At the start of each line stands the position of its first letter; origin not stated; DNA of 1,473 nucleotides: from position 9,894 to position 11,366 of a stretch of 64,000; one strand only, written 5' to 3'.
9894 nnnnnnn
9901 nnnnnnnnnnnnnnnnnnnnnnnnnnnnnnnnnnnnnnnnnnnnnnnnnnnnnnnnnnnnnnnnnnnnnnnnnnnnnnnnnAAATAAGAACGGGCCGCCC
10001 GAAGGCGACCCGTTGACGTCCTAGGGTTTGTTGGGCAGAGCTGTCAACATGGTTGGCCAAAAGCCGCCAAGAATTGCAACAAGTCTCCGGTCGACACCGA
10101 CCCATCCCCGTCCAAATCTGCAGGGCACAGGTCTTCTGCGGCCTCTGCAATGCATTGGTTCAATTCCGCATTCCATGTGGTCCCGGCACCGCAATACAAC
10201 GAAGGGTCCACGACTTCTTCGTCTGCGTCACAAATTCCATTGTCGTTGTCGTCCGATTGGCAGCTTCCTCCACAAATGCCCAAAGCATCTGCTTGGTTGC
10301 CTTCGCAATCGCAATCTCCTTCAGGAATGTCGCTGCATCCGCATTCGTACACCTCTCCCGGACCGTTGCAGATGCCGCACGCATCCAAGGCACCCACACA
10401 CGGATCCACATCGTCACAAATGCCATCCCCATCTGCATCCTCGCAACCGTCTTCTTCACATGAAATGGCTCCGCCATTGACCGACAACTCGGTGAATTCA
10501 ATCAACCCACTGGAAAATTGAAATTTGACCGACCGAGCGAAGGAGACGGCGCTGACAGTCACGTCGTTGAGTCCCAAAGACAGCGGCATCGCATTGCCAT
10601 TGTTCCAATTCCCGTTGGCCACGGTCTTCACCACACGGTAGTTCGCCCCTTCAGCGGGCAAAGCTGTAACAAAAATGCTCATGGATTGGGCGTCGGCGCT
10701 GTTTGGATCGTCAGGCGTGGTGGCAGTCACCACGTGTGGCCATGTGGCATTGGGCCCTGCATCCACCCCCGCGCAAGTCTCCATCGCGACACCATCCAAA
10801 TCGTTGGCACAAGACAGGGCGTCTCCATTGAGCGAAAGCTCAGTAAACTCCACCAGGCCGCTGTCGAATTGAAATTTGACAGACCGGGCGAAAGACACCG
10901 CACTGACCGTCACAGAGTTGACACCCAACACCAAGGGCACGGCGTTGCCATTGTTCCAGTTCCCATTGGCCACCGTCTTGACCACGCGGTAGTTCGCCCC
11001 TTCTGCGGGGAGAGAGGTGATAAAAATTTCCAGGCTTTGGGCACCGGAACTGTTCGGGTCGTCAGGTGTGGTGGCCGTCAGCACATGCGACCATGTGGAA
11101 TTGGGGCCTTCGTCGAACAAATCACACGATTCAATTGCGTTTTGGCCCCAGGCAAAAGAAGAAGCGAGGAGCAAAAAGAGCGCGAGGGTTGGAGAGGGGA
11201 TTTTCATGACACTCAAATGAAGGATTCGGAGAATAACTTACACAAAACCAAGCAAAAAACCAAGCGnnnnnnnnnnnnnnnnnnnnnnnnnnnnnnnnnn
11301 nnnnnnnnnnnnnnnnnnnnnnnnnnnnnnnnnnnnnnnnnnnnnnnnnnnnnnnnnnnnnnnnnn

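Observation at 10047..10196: Cys-framed single dockerin/EF-hand-like C-terminal tail shared by several secreted proteins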

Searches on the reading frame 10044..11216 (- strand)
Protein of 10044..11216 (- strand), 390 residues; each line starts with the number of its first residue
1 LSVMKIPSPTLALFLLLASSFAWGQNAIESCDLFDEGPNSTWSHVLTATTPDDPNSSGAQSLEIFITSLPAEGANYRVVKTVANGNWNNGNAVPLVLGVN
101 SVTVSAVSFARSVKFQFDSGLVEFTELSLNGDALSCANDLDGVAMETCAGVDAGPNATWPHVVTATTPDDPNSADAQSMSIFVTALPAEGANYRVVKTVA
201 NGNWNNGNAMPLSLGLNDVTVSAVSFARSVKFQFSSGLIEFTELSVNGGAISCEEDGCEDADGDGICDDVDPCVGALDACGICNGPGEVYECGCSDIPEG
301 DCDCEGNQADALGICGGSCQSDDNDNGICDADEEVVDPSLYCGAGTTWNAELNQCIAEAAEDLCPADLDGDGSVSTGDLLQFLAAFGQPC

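Call 13: search_protein_families(library=pfam, proteins=[window:10044-11216:-], max_evalue=1)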
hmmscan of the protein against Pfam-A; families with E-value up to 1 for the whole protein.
window:10044-11216:- (390 aa): 5 families
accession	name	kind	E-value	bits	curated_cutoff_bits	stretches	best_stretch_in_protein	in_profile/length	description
PF09136.16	Glucodextran_B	-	0.012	15.9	27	0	83-111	44-70/83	Glucodextranase, domain B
PF03508.18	Connexin43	-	0.047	14.4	25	0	82-116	23-56/79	Gap junction alpha-1 protein (Cx43)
PF12733.13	Cadherin-like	-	0.18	12.7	24.2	0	175-225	23-73/89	Cadherin-like beta sandwich domain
PF13405.12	EF-hand_6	-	0.66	10.3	25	1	367-387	10-30/30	EF-hand domain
PF00036.39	EF-hand_1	-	0.76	9.9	25.4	1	366-385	9-28/29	EF hand domain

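Call 14: search_protein_families(library=ncbifam, proteins=[window:10044-11216:-], max_evalue=1)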
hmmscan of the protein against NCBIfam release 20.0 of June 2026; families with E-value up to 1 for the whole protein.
window:10044-11216:- (390 aa): 2 families
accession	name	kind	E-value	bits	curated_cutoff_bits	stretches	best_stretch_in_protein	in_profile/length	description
NF004534.0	PRK05884.1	equivalog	7.2e-05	22.4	244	1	42-118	108-180/224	SDR family oxidoreductase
TIGR02028.1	ChlP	equivalog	0.0059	15.4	505.3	0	151-209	118-176/398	geranylgeranyl reductase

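Call 16: find_encoding_contigs(protein=window:10044-11207:-, flank=3000, max_places=4)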
Protein window:10044-11207:- (387 aa): 2 contigs read that carry it; 1 place shown.
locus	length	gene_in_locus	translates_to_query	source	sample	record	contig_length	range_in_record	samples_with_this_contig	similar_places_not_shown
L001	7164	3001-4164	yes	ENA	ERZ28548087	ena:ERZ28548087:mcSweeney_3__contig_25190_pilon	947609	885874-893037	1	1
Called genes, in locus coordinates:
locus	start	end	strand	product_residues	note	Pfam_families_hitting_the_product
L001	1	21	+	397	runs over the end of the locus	PF21582:CBM30 (faint)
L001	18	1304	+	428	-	-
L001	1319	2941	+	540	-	PF00884:Sulfatase, PF01663:Phosphodiest (faint), PF16347:SGSH_C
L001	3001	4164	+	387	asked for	-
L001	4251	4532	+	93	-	PF04359:DUF493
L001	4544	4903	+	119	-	-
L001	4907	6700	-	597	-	PF00750:tRNA-synt_1d, PF05746:DALR_1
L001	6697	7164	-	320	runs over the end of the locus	PF19420:DDAH_eukar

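Call 21: find_encoding_contigs(protein=window:10044-11207:-, flank=10000, max_places=1)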
Protein window:10044-11207:- (387 aa): 2 contigs read that carry it; 1 place shown.
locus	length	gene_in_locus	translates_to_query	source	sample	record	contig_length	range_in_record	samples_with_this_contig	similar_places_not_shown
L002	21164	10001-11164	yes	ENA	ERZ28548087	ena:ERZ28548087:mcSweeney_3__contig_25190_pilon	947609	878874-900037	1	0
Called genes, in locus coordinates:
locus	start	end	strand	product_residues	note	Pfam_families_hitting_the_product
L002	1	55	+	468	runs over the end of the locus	PF00884:Sulfatase, PF16347:SGSH_C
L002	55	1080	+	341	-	PF03781:FGE-sulfatase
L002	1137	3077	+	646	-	-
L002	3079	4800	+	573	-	-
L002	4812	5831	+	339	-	-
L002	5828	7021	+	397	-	PF21582:CBM30 (faint)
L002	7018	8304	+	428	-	-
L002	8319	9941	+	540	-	PF00884:Sulfatase, PF01663:Phosphodiest (faint), PF16347:SGSH_C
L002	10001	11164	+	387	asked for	-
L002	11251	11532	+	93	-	PF04359:DUF493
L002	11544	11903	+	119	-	-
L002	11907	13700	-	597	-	PF00750:tRNA-synt_1d, PF05746:DALR_1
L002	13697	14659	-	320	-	PF19420:DDAH_eukar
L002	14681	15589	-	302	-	PF19420:DDAH_eukar (weak), PF02274:ADI (faint)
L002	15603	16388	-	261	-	-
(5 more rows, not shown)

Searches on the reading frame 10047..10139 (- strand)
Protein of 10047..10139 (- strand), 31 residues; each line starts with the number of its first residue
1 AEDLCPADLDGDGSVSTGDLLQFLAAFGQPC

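Call 23: search_protein_families(library=pfam, proteins=[window:10047-10139:-], max_evalue=10)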
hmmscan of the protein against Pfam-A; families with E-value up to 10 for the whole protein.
seq(31 aa): 5 families
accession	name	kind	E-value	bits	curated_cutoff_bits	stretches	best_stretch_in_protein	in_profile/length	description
PF13405.12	EF-hand_6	-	0.0051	16.9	25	1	8-28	10-30/30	EF-hand domain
PF00036.39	EF-hand_1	-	0.0075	16.2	25.4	1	7-26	9-28/29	EF hand domain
PF13202.12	EF-hand_5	-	0.016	15.1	25.9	1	7-24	8-25/25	EF hand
PF00404.24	Dockerin_1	-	0.058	14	22.9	1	7-21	2-16/57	Dockerin type I domain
PF13499.12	EF-hand_7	-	0.12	13.2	30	1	8-27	12-31/67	EF-hand domain pair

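Call 24: search_protein_families(library=ncbifam, proteins=[window:10047-10139:-], max_evalue=10)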
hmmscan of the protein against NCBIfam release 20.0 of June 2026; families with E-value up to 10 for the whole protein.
seq(31 aa): 1 family
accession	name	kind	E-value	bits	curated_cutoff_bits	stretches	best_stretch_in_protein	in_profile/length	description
NF041540.1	dockerin_GC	domain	9.9e-05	22.7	29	1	3-31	34-67/67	GC-type dockerin domain-anchored protein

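Call 43: search_solved_structures(query=A3, max_evalue=10, show_alignments=4)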
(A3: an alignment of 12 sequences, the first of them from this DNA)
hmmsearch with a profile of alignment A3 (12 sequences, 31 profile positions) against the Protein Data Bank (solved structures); distinct sequences matched with E-value up to 10: 114 (the best 60 are shown).
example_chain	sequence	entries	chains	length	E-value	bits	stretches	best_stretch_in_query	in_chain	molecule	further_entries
5lxv_B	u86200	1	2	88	5.3e-06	28.9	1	7-23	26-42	Carbohydrate-binding protein WP_009985128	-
6kg9_A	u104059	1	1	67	8.1e-06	28.3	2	7-23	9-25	And cellulose-binding endoglucanase family 9 CelL ortholog dockerin domain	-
2y3n_B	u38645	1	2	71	1.8e-05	27.3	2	7-29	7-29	CELLULOSOMAL FAMILY-48 PROCESSIVE GLYCOSIDE HYDROLASE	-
6kgc_B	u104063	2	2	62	2.7e-05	26.7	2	7-23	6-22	And cellulose-binding endoglucanase family 9 CelL ortholog dockerin domain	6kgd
6kge_D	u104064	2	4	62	3.9e-05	26.2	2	7-23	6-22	And cellulose-binding endoglucanase family 9 CelL ortholog dockerin domain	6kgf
5nrm_B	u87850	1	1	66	0.0062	19.1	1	7-19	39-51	DocCel5: Type I dockerin repeat domain from A. cellulolyticus family 5 endoglucanase WP_01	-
2mte_A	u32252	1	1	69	0.0062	19.1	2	7-20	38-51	Cellulose 1,4-beta-cellobiosidase (reducing end) CelS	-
2jnk_A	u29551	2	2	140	0.0083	18.7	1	7-22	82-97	Hyalurononglucosaminidase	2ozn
2rrt_A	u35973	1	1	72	0.011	18.3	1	7-26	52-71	Calmodulin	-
1daq_A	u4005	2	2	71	0.012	18.2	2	7-20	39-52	ENDOGLUCANASE SS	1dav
5nrk_B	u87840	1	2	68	0.012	18.2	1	6-19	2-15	DocCel5: Type I dockerin repeat domain from A. cellulolyticus family 5 endoglucanase WP_01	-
2k7c_A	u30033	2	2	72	0.024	17.2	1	8-18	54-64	Calcium-binding protein 1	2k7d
1ohz_B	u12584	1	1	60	0.034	16.7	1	7-23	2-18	ENDO-1,4-BETA-XYLANASE Y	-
6daf_A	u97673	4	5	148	0.057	16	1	7-26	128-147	Calmodulin-1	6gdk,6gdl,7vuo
9kui_C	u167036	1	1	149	0.059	16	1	7-26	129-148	Calmodulin-1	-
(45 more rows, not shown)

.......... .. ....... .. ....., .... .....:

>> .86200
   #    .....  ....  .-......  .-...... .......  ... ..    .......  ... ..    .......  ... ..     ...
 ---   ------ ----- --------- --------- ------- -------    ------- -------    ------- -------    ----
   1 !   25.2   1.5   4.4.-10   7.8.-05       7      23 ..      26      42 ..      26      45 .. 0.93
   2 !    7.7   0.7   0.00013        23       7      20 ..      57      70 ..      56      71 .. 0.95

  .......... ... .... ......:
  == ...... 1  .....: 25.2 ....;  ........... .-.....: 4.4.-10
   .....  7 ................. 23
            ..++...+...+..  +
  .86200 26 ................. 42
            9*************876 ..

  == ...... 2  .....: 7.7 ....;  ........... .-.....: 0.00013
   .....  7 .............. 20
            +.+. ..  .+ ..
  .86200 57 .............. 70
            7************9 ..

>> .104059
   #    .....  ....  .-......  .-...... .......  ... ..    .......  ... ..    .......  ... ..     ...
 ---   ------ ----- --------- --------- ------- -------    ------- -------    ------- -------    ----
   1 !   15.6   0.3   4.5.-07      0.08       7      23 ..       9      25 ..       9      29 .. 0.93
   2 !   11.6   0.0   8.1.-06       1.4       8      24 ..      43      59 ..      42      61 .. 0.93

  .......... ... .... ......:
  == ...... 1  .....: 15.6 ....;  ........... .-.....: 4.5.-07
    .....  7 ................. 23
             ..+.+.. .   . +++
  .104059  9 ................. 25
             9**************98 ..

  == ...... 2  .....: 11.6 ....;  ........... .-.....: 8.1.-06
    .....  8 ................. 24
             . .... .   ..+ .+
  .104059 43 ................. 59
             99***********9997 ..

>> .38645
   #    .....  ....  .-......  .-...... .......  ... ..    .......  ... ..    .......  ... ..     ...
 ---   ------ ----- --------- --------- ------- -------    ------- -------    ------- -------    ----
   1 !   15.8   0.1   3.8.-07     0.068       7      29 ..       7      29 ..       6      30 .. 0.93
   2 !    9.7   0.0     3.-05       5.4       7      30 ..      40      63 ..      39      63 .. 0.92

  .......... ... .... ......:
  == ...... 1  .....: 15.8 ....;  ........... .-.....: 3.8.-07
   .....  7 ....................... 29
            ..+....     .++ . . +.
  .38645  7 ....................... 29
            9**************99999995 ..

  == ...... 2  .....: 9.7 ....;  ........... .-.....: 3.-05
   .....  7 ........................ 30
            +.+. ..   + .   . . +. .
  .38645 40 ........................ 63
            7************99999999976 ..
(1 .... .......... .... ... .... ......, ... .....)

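Call 48: predict_structure(alignment_id=A3)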
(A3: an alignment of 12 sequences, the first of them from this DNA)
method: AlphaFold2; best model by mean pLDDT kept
length: 31 residues; sequences in the alignment: 12
mean_pLDDT: 87.0   pTM: 0.47
mean pLDDT of the five models: 87.0, 83.5, 82.3, 82.3, 82.1
residues with pLDDT >= 90: 18; 70-90: 10; 50-70: 3; < 50: 0
segments of 3 or more residues with pLDDT < 50: none
pLDDT, mean of each block of 10 residues (from residue 1): 78 93 91 73
secondary structure, 60 per line:
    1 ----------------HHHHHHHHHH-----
elements in order: H17-26

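Call 50: search_protein_representatives(alignment_id=A3)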
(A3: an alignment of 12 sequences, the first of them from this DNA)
Query: 12 sequences, 31 profile positions. Proteins with E-value up to 0.001 (for the whole library): 23580; up to 1e-10: 2026; up to 1e-30: 4. The best 150 are listed.
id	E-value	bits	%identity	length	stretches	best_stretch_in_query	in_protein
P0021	5.6e-55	198.4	-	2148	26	8-31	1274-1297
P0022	5.0e-37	141.0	-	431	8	4-29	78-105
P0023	1.2e-36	139.8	-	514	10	4-31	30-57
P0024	1.6e-34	133.0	-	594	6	2-28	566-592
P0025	1.6e-29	117.0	-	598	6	5-28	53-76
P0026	3.1e-29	116.1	-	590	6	8-29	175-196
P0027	6.4e-28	111.9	-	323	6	4-31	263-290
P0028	1.5e-27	110.7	-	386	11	7-31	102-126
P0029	2.7e-26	106.7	-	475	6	8-25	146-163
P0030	1.5e-25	104.3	-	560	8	8-27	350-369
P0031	5.2e-25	102.6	-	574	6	4-29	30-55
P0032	9.5e-25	101.7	-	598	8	8-27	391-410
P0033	1.2e-24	101.4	-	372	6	4-28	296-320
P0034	9.3e-24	98.6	-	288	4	4-29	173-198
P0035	2.8e-23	97.0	-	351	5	6-25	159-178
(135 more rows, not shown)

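Call 52: fold_search(model_id=the predicted structure, library=pdb)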
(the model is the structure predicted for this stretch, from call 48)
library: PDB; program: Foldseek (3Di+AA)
matches with E <= 10: 4; with E <= 0.001: 0
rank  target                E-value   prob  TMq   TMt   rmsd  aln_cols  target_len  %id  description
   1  2ozn_B                3.4e+00  0.35  0.66  0.17   0.8        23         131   30  The Cohesin-Dockerin Complex of NagJ and NagH from Clostridium perfringens (released 2008-05-06)
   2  4p60_A                7.4e+00  0.08  0.46  0.09   2.4        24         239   33  Structure of the N-terminal domain of the human mitochondrial aspartate/glutamate carrier Aralar in the apo state (released 2014-11-26)
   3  6u39_G                8.0e+00  0.02  0.29  0.09   4.3        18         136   39  2.4 Angstrom crystal structure of the D129G Ca-CaM:CaV1.2 IQ domain complex (released 2020-02-19)
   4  6u39_Q                8.7e+00  0.03  0.34  0.10   4.3        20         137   40  2.4 Angstrom crystal structure of the D129G Ca-CaM:CaV1.2 IQ domain complex (released 2020-02-19)

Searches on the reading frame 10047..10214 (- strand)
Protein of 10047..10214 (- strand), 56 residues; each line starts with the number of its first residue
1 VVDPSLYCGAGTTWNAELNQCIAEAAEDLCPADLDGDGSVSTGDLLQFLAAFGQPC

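Call 28: find_homologous_proteins(query=A2, max_evalue=1)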
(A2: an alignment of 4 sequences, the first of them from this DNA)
Query A2 (4 sequences) (56 aa, profile of the alignment): 20 proteins with E <= 1 among 24 candidates.
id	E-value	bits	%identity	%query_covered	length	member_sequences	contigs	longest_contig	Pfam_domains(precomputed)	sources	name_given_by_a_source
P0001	9.6e-20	88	42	84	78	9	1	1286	-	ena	-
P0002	3.4e-19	86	48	48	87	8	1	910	-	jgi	-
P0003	8.8e-18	81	48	52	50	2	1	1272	-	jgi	jgi:hypothetical protein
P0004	1.7e-17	81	48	93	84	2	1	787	-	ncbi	-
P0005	1.8e-17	80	48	52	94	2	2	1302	-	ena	-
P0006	7.4e-16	75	54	93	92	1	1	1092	-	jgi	jgi:hypothetical protein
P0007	1.4e-15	74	91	100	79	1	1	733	-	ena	-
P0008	1.5e-12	65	68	45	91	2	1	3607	-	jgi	jgi:hypothetical protein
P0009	1.9e-12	64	56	57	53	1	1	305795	-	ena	-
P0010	3.2e-12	64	54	63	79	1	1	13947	PF13405.13,PF00404.25,PF00036.39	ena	-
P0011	3.4e-12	64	41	52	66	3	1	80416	-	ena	-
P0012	8.0e-12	62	36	79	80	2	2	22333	PF00404.25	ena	-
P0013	9.1e-12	62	62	46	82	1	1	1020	-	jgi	jgi:hypothetical protein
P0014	4.3e-11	60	39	50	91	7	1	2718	-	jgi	jgi:hypothetical protein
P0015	5.4e-10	57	67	43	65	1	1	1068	PF00404.25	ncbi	-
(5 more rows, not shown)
